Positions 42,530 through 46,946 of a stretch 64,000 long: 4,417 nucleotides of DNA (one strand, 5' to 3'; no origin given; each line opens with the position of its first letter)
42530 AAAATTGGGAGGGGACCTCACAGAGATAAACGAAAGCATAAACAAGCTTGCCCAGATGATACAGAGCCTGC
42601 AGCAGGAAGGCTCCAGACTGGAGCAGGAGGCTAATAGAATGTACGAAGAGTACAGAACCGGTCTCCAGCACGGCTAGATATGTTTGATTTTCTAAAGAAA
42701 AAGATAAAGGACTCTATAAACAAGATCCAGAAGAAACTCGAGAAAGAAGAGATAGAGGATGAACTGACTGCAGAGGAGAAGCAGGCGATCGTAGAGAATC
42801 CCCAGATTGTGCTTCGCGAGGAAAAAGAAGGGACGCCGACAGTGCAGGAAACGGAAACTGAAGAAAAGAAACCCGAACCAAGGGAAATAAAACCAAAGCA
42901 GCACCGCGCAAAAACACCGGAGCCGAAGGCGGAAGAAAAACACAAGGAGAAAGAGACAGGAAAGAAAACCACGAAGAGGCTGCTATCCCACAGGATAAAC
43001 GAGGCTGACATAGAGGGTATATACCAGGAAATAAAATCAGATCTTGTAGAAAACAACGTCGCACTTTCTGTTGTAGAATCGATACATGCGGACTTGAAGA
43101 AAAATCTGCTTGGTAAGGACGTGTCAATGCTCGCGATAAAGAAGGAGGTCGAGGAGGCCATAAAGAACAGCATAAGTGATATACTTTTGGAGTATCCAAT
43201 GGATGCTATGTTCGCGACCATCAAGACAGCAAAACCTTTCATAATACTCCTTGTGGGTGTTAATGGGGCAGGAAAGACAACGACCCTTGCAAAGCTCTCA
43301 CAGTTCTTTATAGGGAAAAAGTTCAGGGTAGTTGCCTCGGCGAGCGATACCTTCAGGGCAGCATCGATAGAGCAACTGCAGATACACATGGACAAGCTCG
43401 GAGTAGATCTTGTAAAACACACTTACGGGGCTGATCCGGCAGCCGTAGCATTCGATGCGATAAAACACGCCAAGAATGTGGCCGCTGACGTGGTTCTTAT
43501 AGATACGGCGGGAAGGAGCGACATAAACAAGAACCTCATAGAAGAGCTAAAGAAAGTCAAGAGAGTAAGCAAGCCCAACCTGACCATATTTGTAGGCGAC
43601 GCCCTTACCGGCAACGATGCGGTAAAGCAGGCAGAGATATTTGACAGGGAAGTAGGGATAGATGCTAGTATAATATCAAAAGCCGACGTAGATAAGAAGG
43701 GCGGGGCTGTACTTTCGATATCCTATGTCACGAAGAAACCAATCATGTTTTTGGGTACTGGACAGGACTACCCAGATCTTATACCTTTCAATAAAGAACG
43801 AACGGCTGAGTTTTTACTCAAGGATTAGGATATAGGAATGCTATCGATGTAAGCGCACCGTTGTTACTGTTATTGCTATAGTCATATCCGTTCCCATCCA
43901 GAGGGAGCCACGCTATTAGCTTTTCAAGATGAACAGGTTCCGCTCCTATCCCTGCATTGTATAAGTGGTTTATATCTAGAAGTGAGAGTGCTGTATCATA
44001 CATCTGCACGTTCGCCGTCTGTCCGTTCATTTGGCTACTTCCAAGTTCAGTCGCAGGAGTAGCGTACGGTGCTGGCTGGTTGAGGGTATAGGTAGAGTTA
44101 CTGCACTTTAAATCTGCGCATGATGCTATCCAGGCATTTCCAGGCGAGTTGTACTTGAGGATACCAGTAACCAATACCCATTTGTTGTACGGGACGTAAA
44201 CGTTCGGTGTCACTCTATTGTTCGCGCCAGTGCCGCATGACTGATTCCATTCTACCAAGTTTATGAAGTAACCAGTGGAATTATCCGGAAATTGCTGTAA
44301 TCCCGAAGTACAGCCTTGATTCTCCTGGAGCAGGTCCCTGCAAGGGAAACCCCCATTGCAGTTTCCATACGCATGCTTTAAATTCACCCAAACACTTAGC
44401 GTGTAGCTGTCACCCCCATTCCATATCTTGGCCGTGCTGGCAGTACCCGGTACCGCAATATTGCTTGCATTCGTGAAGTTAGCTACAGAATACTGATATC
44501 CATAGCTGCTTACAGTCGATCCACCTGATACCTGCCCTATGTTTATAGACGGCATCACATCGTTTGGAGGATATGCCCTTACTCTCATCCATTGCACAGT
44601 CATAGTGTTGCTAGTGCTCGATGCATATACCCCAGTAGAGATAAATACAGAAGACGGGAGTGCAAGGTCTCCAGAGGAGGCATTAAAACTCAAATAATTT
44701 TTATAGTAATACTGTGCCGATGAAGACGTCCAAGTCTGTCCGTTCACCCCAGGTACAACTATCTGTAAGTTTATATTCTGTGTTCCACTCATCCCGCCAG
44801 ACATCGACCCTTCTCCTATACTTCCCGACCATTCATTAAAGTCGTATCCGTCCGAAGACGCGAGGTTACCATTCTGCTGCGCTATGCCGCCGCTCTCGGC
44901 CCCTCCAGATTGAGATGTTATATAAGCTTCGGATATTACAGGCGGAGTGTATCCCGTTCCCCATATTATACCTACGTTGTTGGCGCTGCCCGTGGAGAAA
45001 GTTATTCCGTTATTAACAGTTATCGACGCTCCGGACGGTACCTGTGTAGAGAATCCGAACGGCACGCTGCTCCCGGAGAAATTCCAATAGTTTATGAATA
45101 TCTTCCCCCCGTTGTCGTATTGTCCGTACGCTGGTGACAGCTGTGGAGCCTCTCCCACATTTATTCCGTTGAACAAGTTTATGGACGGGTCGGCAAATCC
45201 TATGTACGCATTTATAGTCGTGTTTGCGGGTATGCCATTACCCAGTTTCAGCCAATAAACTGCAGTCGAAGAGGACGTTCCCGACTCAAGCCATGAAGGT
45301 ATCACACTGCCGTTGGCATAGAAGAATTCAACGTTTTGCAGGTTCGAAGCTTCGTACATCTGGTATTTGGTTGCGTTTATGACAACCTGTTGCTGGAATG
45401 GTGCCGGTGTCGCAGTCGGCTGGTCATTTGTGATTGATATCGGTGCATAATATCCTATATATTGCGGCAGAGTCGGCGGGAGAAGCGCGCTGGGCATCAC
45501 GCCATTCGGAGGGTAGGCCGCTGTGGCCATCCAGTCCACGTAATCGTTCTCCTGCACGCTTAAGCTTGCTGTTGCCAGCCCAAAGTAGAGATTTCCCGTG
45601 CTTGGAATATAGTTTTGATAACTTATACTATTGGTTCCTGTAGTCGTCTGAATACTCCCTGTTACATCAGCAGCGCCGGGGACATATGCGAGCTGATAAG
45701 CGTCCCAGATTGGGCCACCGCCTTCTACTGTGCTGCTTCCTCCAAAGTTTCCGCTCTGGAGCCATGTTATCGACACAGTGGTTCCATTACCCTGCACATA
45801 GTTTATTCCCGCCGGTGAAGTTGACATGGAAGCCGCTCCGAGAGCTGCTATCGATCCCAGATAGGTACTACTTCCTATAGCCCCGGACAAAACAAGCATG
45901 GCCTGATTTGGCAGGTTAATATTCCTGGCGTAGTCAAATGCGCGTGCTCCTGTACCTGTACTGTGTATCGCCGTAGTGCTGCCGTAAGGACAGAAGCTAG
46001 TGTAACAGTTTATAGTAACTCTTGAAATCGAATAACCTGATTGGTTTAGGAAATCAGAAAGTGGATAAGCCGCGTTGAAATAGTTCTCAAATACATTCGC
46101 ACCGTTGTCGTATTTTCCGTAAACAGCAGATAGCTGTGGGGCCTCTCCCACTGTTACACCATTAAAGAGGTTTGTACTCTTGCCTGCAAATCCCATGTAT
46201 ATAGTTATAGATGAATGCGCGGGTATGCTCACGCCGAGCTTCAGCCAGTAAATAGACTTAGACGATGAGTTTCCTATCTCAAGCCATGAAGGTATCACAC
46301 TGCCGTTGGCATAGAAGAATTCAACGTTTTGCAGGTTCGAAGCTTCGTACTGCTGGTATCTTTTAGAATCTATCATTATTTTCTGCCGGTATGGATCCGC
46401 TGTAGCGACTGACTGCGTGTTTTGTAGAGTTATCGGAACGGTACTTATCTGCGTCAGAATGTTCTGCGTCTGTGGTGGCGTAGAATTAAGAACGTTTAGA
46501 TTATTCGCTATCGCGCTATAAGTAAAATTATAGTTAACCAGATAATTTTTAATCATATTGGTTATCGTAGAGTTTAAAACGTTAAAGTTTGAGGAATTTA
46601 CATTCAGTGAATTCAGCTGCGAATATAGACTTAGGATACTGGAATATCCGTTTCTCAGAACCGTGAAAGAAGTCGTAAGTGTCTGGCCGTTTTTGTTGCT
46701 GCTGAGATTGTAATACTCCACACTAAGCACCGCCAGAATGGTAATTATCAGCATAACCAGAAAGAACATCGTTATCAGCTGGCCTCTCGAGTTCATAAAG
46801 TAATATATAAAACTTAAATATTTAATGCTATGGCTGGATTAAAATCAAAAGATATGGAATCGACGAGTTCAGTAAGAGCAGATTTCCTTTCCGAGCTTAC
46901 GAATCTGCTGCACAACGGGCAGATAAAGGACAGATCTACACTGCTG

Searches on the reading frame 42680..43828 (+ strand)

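Call 79: search_protein_families(library=pfam, proteins=[window:42680-43828:+], max_evalue=0.001)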
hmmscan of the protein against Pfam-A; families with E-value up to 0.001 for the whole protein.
window:42680-43828:+ (382 aa): 6 families
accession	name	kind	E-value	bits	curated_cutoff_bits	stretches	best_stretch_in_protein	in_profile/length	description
PF00448.28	SRP54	-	5.9e-68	228.8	22.7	1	186-380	1-195/196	SRP54-type protein, GTPase domain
PF02881.24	SRP54_N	-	5.9e-06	26.8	22.4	1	104-164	16-74/75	SRP54-type protein, helical bundle domain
PF13604.12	AAA_30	-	6.1e-06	26.5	27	1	180-307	12-124/191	AAA domain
PF13207.12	AAA_17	-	8.9e-05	23.2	27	1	192-305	1-108/136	AAA domain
PF13245.12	AAA_19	-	0.00033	21.3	25.1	1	183-308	8-126/134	AAA domain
PF06414.18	Zeta_toxin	-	0.00045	20.1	22.3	1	182-229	12-58/199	Zeta toxin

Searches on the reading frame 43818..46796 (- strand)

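Call 29: search_protein_families(library=pfam, proteins=[window:43818-46796:-], max_evalue=0.1)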
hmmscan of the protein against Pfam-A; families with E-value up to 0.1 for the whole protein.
window:43818-46796:- (992 aa): 1 family
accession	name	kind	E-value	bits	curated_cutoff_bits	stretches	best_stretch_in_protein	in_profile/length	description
PF10102.14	DUF2341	-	1.1e-07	32.7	23.4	1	487-539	3-55/84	Domain of unknown function (DUF2341)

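Call 77: search_protein_families(library=ncbifam, proteins=[window:43818-46796:-], max_evalue=0.1)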
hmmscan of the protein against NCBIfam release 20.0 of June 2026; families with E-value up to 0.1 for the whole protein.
window:43818-46796:- (992 aa): 1 family
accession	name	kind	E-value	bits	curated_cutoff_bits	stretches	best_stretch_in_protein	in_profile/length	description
NF047556.1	blaACA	exception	0.036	13.3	592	1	590-634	237-281/298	ACA family class A beta-lactamase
